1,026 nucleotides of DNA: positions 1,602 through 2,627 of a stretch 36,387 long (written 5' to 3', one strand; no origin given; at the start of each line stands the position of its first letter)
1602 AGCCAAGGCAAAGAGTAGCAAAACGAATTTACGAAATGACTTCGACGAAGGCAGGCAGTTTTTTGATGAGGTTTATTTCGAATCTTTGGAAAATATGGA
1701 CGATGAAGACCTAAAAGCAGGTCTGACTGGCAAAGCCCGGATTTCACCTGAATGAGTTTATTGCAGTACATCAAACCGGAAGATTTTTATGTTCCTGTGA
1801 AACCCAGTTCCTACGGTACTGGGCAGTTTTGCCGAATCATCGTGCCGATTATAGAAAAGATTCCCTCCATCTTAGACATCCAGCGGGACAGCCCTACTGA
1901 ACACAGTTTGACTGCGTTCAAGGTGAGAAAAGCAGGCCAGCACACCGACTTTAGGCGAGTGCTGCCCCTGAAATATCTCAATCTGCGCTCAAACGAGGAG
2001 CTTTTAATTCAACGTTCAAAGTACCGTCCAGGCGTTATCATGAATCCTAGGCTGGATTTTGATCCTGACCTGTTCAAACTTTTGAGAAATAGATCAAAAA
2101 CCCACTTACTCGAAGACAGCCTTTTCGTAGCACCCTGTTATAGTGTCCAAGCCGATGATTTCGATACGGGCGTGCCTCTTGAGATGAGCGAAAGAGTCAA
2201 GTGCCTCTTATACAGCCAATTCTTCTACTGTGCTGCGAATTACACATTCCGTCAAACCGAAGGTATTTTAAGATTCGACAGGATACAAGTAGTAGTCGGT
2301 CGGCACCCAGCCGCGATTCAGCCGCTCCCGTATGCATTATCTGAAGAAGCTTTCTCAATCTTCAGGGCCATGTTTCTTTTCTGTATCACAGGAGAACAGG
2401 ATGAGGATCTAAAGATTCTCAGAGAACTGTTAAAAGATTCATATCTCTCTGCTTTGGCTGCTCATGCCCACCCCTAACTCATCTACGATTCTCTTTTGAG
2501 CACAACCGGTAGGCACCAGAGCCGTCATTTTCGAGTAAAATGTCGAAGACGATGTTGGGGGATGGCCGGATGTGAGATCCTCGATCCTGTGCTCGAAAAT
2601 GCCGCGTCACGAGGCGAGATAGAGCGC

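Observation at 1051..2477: Panacea (DUF4065)-like antitoxin coupled to an unassigned 241-aa partner: candidate new PanA-type toxin-antitoxin or defence pair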

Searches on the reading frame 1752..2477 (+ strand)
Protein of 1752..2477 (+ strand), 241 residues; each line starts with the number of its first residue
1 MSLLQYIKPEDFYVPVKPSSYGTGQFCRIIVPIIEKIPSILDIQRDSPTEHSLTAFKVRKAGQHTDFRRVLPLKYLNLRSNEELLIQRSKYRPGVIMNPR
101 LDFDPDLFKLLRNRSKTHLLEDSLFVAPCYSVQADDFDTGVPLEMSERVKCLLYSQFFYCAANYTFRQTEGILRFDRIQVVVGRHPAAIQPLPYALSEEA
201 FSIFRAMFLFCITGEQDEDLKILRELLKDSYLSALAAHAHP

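Call 3: search_protein_families(library=pfam, proteins=[window:1752-2477:+], max_evalue=1)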
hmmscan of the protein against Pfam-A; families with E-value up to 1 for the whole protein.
window:1752-2477:+ (241 aa): 1 family
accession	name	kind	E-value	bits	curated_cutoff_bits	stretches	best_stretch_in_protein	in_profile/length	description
PF06940.17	DUF1287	-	0.29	11.3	25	1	55-100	68-115/163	Domain of unknown function (DUF1287)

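Call 4: search_protein_families(library=padloc, proteins=[window:1752-2477:+], max_evalue=1)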
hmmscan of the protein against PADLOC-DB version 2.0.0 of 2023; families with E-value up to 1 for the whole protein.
window:1752-2477:+ (241 aa): 0 families

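Call 5: search_protein_families(library=ncbifam, proteins=[window:1752-2477:+], max_evalue=1)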
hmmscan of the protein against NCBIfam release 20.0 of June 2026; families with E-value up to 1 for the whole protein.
window:1752-2477:+ (241 aa): 0 families

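Call 6: find_homologous_proteins(query=window:1752-2477:+)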
Query window:1752-2477:+ (241 aa): 48 proteins with E <= 0.001 among 257 candidates.
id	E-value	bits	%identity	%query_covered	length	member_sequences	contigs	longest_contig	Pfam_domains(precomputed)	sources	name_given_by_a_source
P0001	6.4e-158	541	100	100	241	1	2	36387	-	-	-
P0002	1.3e-74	269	51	97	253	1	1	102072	-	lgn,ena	-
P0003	5.2e-71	257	50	96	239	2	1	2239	-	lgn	-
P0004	3.4e-70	254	50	96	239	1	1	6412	-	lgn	-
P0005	1.8e-69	252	51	96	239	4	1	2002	-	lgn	-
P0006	8.8e-69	250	50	98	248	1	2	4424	-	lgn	-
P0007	4.1e-68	248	50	96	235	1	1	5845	-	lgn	-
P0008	5.8e-68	247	52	96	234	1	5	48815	-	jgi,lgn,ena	jgi:hypothetical protein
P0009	8.4e-68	247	48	98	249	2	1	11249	-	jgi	jgi:hypothetical protein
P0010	1.7e-67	246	48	95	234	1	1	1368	-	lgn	-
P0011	2.2e-67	245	48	96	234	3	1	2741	-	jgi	jgi:hypothetical protein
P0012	2.9e-67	245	49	98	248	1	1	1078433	-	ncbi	ncbi:MAG: hypothetical protein AB9866_02930 [Syntrophobacteraceae bacterium]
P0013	1.0e-66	243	49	96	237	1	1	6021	-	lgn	-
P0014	1.0e-66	243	49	97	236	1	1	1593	-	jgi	jgi:hypothetical protein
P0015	1.1e-65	240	47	100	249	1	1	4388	-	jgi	jgi:hypothetical protein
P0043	2.5e-53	199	45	95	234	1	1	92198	-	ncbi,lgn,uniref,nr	ncbi:hypothetical protein [Desulfocurvus vexinensis]|uniref:hypothetical protein n=1 Tax=Desulfocurv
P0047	5.0e-34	136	35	95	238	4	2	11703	-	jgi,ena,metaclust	metaclust:\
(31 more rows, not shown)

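Call 8: search_solved_structures(query=window:1752-2477:+, max_evalue=10)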
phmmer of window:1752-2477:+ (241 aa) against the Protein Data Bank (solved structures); distinct sequences matched with E-value up to 10: 0.

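Call 9: find_encoding_contigs(protein=P0002, flank=5000, max_places=2)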
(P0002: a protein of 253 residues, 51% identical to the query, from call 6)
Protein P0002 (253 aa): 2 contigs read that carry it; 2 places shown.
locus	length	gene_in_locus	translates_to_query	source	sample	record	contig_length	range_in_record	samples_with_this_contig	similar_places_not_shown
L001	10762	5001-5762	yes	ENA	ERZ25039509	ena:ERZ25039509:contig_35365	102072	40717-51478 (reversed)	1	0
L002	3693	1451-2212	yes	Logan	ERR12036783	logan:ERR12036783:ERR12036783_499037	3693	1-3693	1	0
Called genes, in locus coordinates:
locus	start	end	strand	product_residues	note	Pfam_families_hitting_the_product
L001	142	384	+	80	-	-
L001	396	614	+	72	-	PF15919:HicB_lk_antitox, PF21748:UPF0150 (weak)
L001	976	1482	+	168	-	PF13384:HTH_23 (weak), PF13551:HTH_29, PF13565:HTH_32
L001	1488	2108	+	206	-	PF13358:DDE_3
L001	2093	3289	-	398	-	-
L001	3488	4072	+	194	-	-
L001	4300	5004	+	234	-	-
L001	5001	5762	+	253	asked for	-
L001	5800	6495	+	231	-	-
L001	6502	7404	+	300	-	-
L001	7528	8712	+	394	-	PF20247:DUF6602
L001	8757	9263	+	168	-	PF13592:HTH_33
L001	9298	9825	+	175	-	PF13358:DDE_3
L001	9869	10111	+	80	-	-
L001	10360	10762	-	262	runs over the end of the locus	PF01695:IstB_IS21, PF00308:Bac_DnaA (weak)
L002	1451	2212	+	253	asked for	-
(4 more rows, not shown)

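Call 10: find_encoding_contigs(protein=P0012, flank=5000, max_places=2)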
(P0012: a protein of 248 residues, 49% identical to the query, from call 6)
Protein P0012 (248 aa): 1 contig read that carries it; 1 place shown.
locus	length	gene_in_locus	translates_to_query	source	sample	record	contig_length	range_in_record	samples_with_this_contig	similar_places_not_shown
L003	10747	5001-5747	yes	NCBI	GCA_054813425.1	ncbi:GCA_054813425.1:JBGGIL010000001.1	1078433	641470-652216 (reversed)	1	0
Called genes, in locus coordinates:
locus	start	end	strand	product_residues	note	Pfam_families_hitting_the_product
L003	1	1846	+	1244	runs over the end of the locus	PF20148:DUF6531, PF25023:TEN_YD-shell (weak), PF05593:RHS_repeat, PF25023:TEN_YD-shell, PF14412:AHH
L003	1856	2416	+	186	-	PF07791:Imm11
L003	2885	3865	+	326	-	PF01797:Y1_Tnp, PF08299:Bac_DnaA_C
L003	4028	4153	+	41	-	-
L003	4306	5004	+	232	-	-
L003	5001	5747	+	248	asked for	-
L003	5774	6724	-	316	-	-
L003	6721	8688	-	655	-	PF00078:RVT_1 (weak)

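Call 11: find_encoding_contigs(protein=P0043, flank=5000, max_places=2)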
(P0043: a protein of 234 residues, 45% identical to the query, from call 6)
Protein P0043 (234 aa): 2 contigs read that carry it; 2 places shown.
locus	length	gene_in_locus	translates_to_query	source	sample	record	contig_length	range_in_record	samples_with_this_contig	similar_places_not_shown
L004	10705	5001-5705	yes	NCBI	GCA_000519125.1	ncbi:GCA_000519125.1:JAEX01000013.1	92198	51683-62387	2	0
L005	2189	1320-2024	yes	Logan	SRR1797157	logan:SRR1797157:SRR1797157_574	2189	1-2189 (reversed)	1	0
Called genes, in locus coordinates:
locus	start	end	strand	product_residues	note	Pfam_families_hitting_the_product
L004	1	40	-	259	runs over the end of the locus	-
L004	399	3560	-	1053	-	PF27218:MJ0043_C, PF00580:UvrD-helicase, PF13245:AAA_19, PF13604:AAA_30 (faint), PF13361:UvrD_C, PF13538:UvrD_C_2 (faint)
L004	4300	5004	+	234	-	PF13274:SocA_Panacea (weak)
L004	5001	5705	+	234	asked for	-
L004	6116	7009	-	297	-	PF01634:HisG, PF08029:HisG_C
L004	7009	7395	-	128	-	PF01502:PRA-CH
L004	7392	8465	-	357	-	PF21016:RlmN_N, PF04055:Radical_SAM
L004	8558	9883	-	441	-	PF01966:HD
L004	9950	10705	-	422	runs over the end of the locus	PF01979:Amidohydro_1, PF12890:DHOase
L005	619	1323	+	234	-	PF13274:SocA_Panacea (weak)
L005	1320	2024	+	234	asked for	-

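Call 12: find_encoding_contigs(protein=P0047, flank=5000, max_places=2)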
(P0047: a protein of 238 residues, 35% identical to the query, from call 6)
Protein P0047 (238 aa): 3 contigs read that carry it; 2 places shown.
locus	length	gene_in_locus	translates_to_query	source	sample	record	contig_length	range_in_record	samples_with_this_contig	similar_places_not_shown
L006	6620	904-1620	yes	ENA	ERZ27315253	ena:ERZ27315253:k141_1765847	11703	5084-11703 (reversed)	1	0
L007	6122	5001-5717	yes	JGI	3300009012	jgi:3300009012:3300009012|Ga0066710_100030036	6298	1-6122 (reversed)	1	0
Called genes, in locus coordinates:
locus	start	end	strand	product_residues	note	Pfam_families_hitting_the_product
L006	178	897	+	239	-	-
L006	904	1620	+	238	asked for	-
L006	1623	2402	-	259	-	PF00005:ABC_tran, PF02463:SMC_N (weak), PF13304:AAA_21 (faint)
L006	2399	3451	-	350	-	PF01032:FecCD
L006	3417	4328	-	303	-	PF01497:Peripla_BP_2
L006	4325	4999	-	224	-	PF02654:CobS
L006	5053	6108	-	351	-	PF02277:DBI_PRT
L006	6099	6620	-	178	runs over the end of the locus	PF02283:CobU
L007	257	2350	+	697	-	PF13588:HSDR_N_2, PF02384:N6_Mtase, PF07669:Eco57I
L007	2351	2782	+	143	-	-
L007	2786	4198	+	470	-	-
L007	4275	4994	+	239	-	-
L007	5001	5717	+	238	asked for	-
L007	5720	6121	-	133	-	?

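Call 16: search_solved_structures(query=A1, max_evalue=10, show_alignments=3)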
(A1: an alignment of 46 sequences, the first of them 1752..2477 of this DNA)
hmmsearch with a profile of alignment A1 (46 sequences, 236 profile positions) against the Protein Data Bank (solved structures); distinct sequences matched with E-value up to 10: 1.
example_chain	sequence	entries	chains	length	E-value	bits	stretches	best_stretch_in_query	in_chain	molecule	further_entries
2yua_A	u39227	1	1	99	2.5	10.8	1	142-180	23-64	Williams-Beuren syndrome chromosome region 18 protein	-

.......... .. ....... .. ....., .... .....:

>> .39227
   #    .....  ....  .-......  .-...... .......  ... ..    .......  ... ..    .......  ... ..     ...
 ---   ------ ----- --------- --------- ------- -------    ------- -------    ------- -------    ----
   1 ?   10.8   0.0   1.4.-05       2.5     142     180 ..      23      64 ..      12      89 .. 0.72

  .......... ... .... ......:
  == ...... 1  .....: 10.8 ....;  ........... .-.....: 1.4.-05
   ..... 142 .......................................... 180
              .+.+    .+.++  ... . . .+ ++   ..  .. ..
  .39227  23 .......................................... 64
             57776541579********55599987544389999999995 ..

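Call 23: predict_structure(alignment_id=A1)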
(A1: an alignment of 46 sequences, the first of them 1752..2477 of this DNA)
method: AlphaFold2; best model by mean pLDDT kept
length: 241 residues; sequences in the alignment: 46
mean_pLDDT: 84.3   pTM: 0.75
mean pLDDT of the five models: 84.3, 82.8, 81.4, 80.4, 75.8
residues with pLDDT >= 90: 125; 70-90: 87; 50-70: 17; < 50: 12
segments of 3 or more residues with pLDDT < 50: 70-81
pLDDT, mean of each block of 10 residues (from residue 1): 90 95 94 79 73 78 68 41 67 88 72 80 90 86 94 96 88 93 90 96 94 92 95 89 55
secondary structure, 60 per line:
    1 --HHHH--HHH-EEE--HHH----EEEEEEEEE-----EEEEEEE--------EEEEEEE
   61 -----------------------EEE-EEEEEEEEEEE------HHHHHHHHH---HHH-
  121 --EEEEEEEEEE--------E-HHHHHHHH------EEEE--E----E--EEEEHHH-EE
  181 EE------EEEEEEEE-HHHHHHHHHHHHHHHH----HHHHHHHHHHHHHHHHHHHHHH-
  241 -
elements in order: H3-6 E13-15 E25-33 E39-45 E54-60 E84-86 E88-98 H105-113 E123-132 H143-150 E157-160 E171-174 E179-182 E189-196 H198-213 H218-239
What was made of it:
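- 1752..2477 (+): Gene 2: MazF/PemK-fold toxin candidate, 241 aa. AlphaFold2 pLDDT 84.3, pTM 0.75 (call 23).
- On MazF/PemK toxins (PF02452; CcdB/MazF fold): 241 aa with insertions (call 23).
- Checked: The '70-aa N-terminal extension' is, in the AlphaFold2 model, a short N-terminus, then the first barrel strand at residues 24-33, then an inserted beta-hairpin and loop (residues ~34-87), rather than a simple extension (call 23).
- The protein is twice the size of MazF (call 23).
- Tried and rejected: The order of secondary-structure elements fits one barrel with insertions (call 23), so I rejected this.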

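Call 26: fold_search(model_id=the predicted structure, library=pdb)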
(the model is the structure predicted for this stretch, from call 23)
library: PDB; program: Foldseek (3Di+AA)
matches with E <= 10: 269; with E <= 0.001: 0
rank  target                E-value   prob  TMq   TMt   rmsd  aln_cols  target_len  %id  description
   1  6kyt_B                4.8e-03  1.00  0.30  0.56  12.9       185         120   11  The structure of the M. tb toxin MazEF-mt1 complex (released 2020-08-05)
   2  6kys_A                4.8e-03  1.00  0.28  0.54  13.6       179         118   12  The structure of the M. tb toxin MazF-mt1 (released 2020-08-05)
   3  6kys_B                6.1e-03  1.00  0.28  0.52   6.5       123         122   13  The structure of the M. tb toxin MazF-mt1 (released 2020-08-05)
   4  6kyt_K                8.6e-03  1.00  0.29  0.57   6.5       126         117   13  The structure of the M. tb toxin MazEF-mt1 complex (released 2020-08-05)
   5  6kyt_D                9.6e-03  0.99  0.28  0.54  11.8       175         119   12  The structure of the M. tb toxin MazEF-mt1 complex (released 2020-08-05)
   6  7du5_B                1.1e-02  1.00  0.27  0.53   6.7       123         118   14  The structure of the M.tb MazF-mt1 toxin in complex with a fragment of cognate antitoxin (released 2022-01-12)
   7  6l2a                  1.4e-02  1.00  0.27  0.56   7.0       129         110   15  A mutant form of M. tb toxin MazEF-mt1 (released 2020-08-05)
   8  6l29_A                1.4e-02  0.99  0.28  0.53  12.8       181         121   10  The structure of the MazF-mt1 mutant (released 2020-08-05)
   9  7du5_A                1.4e-02  1.00  0.28  0.54   6.3       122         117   13  The structure of the M.tb MazF-mt1 toxin in complex with a fragment of cognate antitoxin (released 2022-01-12)
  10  6kyt_G                1.5e-02  1.00  0.29  0.56   6.1       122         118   13  The structure of the M. tb toxin MazEF-mt1 complex (released 2020-08-05)
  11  6kyt_J                2.5e-02  1.00  0.29  0.58   6.2       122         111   14  The structure of the M. tb toxin MazEF-mt1 complex (released 2020-08-05)
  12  7bxy                  2.9e-02  0.99  0.30  0.57   4.9       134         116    9  mRNA interferase from Bacillus cereus (released 2021-04-28)
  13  4of1_A                3.6e-02  0.95  0.28  0.55  13.7       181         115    9  crystal structure of toxin from staphylococcus aureus Mu50 (released 2015-01-14)
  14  4hke_A                4.3e-02  0.92  0.27  0.51  13.2       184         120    7  Crystal Structure of MoxT of Bacillus anthracis (released 2013-11-13)
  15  9g7k_A                5.1e-02  0.96  0.30  0.57  12.8       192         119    8  Staphylococcus aureus MazF in complex with Nanobody 12 (released 2024-07-31)
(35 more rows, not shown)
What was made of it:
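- Closest known: MazEF / PemIK / ChpBIK type II toxin-antitoxin systems. Same: Same barrel fold by Foldseek (call 26).
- Foldseek ranks 1-30 against the PDB are all MazF chains, with probability 0.66 to 1.00 and target-normalised TM 0.46-0.62 (call 26).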

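Call 28: search_protein_families(library=pfam, alignment_id=A1, max_evalue=10)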
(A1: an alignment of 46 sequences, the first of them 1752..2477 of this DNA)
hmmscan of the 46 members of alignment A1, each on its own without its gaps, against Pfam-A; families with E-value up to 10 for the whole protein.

A. member 1, window:1752-2477:+ (241 aa): 1 family
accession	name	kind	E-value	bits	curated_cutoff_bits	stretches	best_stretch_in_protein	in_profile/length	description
PF06940.17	DUF1287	-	0.29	11.3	25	1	55-100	68-115/163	Domain of unknown function (DUF1287)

B. families by the number of members that match (of 46 scanned): 9 families
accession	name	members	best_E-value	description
PF23677.1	YnaL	1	0.052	Protein YnaL-like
PF13896.12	Glyco_transf_49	1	0.054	Glycosyl-transferase for dystroglycan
PF05936.17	T6SS_VasE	1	0.073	Bacterial Type VI secretion, VC_A0110, EvfL, ImpJ, VasE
PF02452.23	PemK_toxin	1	0.094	PemK-like, MazF-like toxin of type II toxin-antitoxin system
PF00262.25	Calreticulin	1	0.16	Calreticulin family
PF24062.1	DUF7362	1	0.2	Domain of unknown function (DUF7362)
PF17438.7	DUF5417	1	0.24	Family of unknown function (DUF5417)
PF06940.17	DUF1287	1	0.29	Domain of unknown function (DUF1287)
PF01210.29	NAD_Gly3P_dh_N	1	0.29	NAD-dependent glycerol-3-phosphate dehydrogenase N-terminus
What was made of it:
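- On MazF/PemK toxins (PF02452; CcdB/MazF fold): 1 of 46 relatives hits at E 0.094 (calls 3, 28).
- Closest known: MazEF / PemIK / ChpBIK type II toxin-antitoxin systems. Different: It does not reach the Pfam model (call 28).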

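Call 32: search_protein_representatives(alignment_id=A1)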
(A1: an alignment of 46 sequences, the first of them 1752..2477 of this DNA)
Query: 46 sequences, 236 profile positions. Proteins with E-value up to 0.001 (for the whole library): 541; up to 1e-10: 290; up to 1e-30: 56. The best 150 are listed.
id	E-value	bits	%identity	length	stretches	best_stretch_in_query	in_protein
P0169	5.2e-96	337.1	-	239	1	1-232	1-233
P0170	1.4e-84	299.7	-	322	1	1-234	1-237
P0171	3.5e-69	249.2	-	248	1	1-234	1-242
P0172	2.9e-65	236.4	-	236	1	2-233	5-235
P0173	3.0e-65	236.4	-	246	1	1-233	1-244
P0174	2.7e-64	233.3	-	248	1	1-233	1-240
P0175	9.0e-59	215.2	-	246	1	1-235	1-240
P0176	1.4e-58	214.6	-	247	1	1-235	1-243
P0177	1.2e-56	208.3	-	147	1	90-233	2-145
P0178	1.2e-55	204.9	-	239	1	18-234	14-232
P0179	7.4e-55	202.4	-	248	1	1-233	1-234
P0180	1.5e-53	198.1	-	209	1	41-230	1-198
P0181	9.6e-51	188.9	-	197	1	1-182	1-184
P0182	3.2e-50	187.2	-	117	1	1-117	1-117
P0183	1.5e-49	185.0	-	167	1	2-166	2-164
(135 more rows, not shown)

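Call 33: list_cluster_members(proteins=[P0043, L004:4300-5004:+, P0012, P0053])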
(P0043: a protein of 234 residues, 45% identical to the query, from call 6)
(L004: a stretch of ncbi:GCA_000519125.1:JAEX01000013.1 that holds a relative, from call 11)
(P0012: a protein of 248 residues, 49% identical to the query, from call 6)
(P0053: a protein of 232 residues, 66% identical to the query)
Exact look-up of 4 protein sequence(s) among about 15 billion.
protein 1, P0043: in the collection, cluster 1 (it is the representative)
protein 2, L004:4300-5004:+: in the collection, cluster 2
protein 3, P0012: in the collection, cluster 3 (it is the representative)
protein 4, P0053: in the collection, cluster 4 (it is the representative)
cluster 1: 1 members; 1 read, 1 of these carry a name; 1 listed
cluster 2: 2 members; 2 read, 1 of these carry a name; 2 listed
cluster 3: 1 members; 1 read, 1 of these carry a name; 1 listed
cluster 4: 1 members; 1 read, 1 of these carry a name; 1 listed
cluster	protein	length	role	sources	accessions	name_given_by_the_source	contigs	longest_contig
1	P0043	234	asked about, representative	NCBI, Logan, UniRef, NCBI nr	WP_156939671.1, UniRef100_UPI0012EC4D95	hypothetical protein [Desulfocurvus vexinensis] | hypothetical protein n=1 Tax=Desulfocurvus vexinensis TaxID=399548 RepID=UPI0012EC4D95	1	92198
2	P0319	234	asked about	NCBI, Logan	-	-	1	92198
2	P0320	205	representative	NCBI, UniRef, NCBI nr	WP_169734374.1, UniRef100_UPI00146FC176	type II toxin-antitoxin system antitoxin SocA domain-containing protein [Desulfocurvus ... | type II toxin-antitoxin system antitoxin SocA domain-containing protein n=1 ...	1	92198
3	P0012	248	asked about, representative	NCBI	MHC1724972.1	MAG: hypothetical protein AB9866_02930 [Syntrophobacteraceae bacterium]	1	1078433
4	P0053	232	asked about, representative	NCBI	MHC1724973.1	MAG: hypothetical protein AB9866_02935 [Syntrophobacteraceae bacterium]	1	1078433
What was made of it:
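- Closest known: PanA/PanT systems with EndoA/PemK/MazF-like toxins. Different: I could not confirm that this entry is the same gene as the one in L004, because the accession differs from the current one (call 33).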

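Call 42: search_solved_structures(query=A2, max_evalue=10, show_alignments=4)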
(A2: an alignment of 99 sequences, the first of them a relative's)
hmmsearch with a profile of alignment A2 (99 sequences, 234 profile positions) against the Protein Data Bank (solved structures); distinct sequences matched with E-value up to 10: 0.
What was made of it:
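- On MazF/PemK toxins (PF02452; CcdB/MazF fold): No PDB sequence hit with either profile (calls 16, 42).
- Pfam PemK_toxin is hit by only 1 of 46 members, at E 0.094 (call 28), and profile searches of PDB sequences find nothing (calls 16, 42).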

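Call 46: fold_search(model_id=the predicted structure, library=viral)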
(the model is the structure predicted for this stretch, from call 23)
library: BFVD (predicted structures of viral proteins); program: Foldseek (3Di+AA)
matches with E <= 10: 297; with E <= 0.001: 0
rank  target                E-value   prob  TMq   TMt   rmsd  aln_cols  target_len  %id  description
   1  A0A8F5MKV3            7.9e-02  0.11  0.14  0.08  19.4       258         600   13  Replication initiator protein [Microvirus mar64]
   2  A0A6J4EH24            4.7e-01  0.02  0.10  0.06  19.1       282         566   10  (no name in the UniProt tables at hand)
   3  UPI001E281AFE         5.6e-01  0.02  0.11  0.07  21.5       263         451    8  (no name look-up for this kind of identifier)
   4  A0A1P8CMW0            5.9e-01  0.07  0.14  0.16  17.1       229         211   12  (no name in the UniProt tables at hand)
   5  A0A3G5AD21            5.9e-01  0.04  0.13  0.13  24.8       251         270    8  Uncharacterized protein [Hyperionvirus sp.]
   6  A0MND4                6.3e-01  0.07  0.10  0.14  16.2       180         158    7  (no name in the UniProt tables at hand)
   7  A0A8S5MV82            7.1e-01  0.04  0.13  0.16  23.0       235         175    9  Uncharacterized protein [Siphoviridae sp. ctoSr5]
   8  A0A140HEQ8            7.5e-01  0.01  0.09  0.05  20.5       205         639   10  (no name in the UniProt tables at hand)
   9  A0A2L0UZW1            7.9e-01  0.02  0.09  0.08  22.7       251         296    8  Uncharacterized protein [Agrobacterium phage Atu_ph07]
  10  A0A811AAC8            9.4e-01  0.04  0.14  0.15  19.1       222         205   12  (no name in the UniProt tables at hand)
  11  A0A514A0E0            9.4e-01  0.03  0.11  0.09  17.0       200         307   10  Putative RNA ligase 2 [Aeromonas phage LAh_8]
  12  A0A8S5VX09            1.0e+00  0.06  0.12  0.18  11.8       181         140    6  (no name in the UniProt tables at hand)
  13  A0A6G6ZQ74            1.0e+00  0.05  0.09  0.12  16.5        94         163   14  (no name in the UniProt tables at hand)
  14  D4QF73                1.0e+00  0.03  0.14  0.15  22.1       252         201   10  Minor virion protein [Aeropyrum pernix bacilliform virus 1 (isolate -/Japan/Tanaka/2005)]
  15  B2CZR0                1.1e+00  0.01  0.06  0.06  19.9       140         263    7  Envelope glycoprotein E (Fragment) [Suid herpesvirus 1]
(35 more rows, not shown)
